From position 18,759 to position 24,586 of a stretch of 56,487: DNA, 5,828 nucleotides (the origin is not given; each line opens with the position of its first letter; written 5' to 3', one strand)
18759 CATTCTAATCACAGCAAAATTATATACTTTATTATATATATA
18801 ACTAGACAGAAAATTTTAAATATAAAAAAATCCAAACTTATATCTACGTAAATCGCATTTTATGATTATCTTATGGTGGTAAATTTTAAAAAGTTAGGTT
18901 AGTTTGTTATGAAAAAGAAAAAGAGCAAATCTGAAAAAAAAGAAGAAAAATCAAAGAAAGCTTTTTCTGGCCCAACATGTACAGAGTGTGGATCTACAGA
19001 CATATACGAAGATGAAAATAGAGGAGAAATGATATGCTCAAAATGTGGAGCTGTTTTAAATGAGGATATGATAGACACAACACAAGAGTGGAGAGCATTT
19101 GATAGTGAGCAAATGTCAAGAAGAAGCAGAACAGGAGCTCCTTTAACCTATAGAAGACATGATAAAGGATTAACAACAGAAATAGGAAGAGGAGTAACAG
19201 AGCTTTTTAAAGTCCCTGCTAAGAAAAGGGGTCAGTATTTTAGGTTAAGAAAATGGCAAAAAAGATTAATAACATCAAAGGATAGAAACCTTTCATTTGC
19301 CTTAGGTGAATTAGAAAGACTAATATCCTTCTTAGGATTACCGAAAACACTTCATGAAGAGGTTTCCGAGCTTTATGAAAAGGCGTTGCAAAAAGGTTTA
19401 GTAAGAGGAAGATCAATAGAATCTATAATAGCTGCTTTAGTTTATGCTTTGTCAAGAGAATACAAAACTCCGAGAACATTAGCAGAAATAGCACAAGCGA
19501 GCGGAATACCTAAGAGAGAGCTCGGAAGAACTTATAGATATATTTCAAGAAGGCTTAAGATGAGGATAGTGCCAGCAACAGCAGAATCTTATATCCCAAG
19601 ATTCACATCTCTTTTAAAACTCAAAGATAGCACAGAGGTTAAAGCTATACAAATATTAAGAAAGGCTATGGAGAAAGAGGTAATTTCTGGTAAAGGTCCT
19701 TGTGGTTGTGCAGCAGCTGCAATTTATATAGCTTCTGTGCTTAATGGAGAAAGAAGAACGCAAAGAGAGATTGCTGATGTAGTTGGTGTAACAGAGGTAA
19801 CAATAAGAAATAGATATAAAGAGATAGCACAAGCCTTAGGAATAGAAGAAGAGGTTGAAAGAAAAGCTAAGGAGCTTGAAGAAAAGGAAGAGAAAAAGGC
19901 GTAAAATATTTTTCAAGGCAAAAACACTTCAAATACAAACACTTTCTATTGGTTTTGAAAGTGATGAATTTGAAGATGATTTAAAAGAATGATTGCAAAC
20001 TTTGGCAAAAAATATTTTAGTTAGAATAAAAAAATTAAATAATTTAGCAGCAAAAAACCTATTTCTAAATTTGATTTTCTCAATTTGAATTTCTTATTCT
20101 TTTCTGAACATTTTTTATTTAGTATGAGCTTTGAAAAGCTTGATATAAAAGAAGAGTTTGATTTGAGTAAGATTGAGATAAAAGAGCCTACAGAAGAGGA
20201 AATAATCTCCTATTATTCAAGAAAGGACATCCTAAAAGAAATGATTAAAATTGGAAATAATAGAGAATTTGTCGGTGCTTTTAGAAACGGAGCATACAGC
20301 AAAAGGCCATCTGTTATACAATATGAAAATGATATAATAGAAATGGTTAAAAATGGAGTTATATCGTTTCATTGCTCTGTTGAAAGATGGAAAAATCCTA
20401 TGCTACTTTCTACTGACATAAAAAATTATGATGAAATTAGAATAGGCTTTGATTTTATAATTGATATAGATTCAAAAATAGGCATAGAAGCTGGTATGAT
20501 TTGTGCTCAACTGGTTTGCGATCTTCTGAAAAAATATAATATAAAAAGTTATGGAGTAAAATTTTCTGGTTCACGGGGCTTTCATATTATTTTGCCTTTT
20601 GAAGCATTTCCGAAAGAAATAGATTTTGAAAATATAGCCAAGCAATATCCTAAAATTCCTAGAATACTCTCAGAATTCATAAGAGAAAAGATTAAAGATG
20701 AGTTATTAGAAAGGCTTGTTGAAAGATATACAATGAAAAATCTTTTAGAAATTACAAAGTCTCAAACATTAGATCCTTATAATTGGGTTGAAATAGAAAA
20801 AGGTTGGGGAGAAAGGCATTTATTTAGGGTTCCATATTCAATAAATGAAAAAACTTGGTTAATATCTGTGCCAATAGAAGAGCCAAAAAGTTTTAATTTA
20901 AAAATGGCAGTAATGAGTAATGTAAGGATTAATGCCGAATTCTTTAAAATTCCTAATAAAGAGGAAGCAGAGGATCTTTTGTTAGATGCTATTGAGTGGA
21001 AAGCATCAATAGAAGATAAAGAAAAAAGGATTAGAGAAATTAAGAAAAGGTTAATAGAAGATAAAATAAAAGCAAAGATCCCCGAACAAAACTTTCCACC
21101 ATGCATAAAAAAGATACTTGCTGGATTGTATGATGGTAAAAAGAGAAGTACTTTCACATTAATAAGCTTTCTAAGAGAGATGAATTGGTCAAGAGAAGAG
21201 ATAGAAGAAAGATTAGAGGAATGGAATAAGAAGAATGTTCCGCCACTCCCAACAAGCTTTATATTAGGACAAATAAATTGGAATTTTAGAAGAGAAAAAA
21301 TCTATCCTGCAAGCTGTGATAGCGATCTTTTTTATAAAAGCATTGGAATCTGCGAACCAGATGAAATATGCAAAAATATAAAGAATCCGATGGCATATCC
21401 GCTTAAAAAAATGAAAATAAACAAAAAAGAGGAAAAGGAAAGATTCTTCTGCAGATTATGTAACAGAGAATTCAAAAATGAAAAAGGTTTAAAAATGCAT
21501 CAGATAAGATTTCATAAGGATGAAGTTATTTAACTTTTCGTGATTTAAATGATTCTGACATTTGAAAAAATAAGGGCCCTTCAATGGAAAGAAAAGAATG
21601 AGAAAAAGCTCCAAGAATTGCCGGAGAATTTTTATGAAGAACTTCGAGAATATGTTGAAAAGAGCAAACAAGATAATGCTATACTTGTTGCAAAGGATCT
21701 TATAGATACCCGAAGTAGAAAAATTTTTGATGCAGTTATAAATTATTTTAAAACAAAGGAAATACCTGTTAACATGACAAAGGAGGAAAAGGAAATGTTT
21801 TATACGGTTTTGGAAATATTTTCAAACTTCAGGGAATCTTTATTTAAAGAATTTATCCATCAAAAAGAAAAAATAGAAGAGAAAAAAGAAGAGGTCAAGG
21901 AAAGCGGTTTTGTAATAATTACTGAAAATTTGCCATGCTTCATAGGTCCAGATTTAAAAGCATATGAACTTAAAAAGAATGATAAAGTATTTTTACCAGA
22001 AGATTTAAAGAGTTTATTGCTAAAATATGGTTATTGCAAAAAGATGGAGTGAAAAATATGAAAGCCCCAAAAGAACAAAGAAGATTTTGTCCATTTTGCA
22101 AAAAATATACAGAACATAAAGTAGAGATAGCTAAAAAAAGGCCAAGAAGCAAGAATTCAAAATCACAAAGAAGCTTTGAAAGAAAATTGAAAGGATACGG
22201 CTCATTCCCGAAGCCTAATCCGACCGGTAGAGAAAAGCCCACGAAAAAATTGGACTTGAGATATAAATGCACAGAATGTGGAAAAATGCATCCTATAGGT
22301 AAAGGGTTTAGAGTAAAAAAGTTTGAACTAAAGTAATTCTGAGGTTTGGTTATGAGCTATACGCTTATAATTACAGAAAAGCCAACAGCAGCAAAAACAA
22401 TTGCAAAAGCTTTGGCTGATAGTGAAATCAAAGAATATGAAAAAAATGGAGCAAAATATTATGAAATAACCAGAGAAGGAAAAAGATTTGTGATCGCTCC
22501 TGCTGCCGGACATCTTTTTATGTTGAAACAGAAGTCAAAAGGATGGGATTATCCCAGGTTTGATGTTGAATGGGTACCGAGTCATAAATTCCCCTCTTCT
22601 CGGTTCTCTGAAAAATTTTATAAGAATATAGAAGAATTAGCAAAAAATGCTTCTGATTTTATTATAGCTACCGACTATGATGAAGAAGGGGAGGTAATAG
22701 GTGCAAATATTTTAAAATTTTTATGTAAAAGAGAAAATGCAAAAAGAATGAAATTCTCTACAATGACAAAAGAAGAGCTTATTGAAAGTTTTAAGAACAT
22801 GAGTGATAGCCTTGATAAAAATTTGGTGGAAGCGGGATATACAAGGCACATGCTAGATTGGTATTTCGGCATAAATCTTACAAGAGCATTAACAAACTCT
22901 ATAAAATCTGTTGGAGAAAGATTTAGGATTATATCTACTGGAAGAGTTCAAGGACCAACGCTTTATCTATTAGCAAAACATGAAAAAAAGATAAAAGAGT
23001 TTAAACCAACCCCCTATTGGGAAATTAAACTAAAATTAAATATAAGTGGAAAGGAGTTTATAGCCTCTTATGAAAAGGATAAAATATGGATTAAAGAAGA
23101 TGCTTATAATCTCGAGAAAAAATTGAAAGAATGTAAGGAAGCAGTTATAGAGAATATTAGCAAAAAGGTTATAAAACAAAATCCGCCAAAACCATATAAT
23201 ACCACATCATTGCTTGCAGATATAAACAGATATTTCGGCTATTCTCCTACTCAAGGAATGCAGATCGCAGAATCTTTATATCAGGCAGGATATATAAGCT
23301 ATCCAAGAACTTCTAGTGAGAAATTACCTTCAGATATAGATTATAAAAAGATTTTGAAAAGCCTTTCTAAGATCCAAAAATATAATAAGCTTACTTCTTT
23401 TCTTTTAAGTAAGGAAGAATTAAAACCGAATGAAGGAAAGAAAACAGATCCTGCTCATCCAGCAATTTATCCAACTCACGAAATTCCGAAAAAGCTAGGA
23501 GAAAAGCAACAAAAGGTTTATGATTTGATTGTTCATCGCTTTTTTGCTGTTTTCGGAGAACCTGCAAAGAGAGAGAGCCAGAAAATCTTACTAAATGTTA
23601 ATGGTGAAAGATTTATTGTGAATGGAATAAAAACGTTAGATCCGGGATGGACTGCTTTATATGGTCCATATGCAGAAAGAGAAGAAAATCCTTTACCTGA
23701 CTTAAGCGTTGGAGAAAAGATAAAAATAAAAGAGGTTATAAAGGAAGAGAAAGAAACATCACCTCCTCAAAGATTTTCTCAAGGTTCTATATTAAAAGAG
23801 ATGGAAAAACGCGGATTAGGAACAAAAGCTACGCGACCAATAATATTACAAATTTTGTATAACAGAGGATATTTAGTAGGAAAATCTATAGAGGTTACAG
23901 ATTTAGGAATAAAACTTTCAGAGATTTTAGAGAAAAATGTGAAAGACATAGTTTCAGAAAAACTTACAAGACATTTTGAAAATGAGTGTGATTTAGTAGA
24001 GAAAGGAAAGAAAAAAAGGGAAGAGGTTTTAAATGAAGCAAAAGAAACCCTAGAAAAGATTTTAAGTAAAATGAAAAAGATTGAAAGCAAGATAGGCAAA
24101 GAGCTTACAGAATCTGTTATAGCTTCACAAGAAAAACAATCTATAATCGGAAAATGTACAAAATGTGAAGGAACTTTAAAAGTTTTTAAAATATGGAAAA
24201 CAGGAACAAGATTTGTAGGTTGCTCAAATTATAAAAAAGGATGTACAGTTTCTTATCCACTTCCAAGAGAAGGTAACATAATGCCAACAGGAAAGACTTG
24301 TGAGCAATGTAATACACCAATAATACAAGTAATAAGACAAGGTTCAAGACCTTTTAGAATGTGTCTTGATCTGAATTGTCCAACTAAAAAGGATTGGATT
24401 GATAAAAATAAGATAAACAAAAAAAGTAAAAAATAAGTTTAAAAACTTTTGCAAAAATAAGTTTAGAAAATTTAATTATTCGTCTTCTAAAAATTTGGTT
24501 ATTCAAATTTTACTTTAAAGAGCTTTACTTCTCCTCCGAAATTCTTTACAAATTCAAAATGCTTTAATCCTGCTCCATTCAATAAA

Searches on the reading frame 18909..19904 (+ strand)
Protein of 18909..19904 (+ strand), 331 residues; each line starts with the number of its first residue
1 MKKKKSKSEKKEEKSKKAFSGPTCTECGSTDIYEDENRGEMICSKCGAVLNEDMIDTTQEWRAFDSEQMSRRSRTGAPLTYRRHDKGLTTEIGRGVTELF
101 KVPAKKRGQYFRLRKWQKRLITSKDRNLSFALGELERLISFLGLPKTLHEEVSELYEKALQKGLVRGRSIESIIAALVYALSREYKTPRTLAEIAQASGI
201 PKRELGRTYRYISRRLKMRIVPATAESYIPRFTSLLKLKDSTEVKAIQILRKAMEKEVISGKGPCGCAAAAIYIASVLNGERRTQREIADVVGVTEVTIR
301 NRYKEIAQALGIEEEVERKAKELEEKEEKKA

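Call 28: search_protein_families(library=pfam, max_evalue=0.00001, proteins=[window:18909-19904:+])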
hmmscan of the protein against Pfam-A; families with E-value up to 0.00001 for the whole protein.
window:18909-19904:+ (331 aa): 2 families
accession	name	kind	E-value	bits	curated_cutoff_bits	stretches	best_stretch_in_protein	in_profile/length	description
PF00382.24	TFIIB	-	1.8e-39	134.1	23.6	2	223-308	6-91/92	Transcription factor TFIIB repeat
PF08271.17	Zn_Ribbon_TF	-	7.6e-16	57.8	29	1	23-64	2-43/43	TFIIB zinc-binding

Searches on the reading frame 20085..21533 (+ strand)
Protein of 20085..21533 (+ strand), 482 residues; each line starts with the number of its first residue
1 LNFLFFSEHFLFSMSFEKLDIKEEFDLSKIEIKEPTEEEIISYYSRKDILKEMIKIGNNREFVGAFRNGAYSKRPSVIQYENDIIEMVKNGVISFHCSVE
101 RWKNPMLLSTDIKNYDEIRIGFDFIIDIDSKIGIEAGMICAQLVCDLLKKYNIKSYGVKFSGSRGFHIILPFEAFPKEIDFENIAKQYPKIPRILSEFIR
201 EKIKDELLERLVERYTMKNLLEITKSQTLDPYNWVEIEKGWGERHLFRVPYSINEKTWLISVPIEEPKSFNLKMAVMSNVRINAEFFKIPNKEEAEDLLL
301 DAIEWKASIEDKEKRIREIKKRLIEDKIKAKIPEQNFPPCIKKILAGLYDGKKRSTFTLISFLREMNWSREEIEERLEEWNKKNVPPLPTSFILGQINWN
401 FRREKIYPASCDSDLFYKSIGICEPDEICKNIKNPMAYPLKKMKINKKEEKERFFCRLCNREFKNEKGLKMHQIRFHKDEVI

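Call 29: search_protein_families(library=pfam, max_evalue=0.00001, proteins=[window:20085-21533:+])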
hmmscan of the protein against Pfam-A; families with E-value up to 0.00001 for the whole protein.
window:20085-21533:+ (482 aa): 3 families
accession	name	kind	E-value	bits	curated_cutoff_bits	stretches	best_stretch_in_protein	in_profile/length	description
PF21686.3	LigD_Prim-Pol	-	1.4e-06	28.5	27.4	1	73-185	65-165/254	LigD, primase-polymerase domain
PF04104.19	DNA_primase_lrg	-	4.5e-06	26.6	22.4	1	300-390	75-164/266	Eukaryotic and archaeal DNA primase, large subunit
PF01896.25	DNA_primase_S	-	9.2e-06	26.5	26.8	0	143-265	26-162/163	DNA primase small subunit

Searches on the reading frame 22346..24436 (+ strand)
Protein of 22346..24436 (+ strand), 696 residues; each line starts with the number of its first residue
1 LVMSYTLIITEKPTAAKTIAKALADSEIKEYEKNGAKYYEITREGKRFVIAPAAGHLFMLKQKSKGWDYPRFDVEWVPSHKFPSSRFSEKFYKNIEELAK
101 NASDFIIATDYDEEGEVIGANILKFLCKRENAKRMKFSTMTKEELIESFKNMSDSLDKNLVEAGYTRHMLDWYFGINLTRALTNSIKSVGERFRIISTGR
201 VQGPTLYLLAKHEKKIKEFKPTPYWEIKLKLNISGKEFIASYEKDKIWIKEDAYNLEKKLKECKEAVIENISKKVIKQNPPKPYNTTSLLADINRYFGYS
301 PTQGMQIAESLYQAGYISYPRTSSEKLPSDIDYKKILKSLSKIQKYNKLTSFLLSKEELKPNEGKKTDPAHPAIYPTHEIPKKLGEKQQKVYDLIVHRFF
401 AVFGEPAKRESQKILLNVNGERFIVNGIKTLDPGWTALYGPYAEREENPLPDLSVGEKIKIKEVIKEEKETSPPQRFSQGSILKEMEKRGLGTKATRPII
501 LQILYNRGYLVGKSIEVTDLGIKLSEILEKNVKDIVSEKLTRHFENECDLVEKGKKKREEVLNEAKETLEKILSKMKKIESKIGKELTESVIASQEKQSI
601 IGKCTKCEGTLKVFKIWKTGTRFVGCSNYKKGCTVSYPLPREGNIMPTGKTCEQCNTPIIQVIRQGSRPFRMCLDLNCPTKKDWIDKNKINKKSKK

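Call 29: search_protein_families(library=pfam, max_evalue=0.00001, proteins=[window:22346-24436:+])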
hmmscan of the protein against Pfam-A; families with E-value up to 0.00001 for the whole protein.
window:22346-24436:+ (696 aa): 2 families
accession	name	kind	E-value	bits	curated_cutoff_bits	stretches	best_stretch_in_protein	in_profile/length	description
PF01131.25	Topoisom_bac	-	3.5e-122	408.8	35.1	1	156-562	2-410/411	DNA topoisomerase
PF01751.28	Toprim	-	1.8e-13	50.9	23.1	1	6-138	1-94/96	Toprim domain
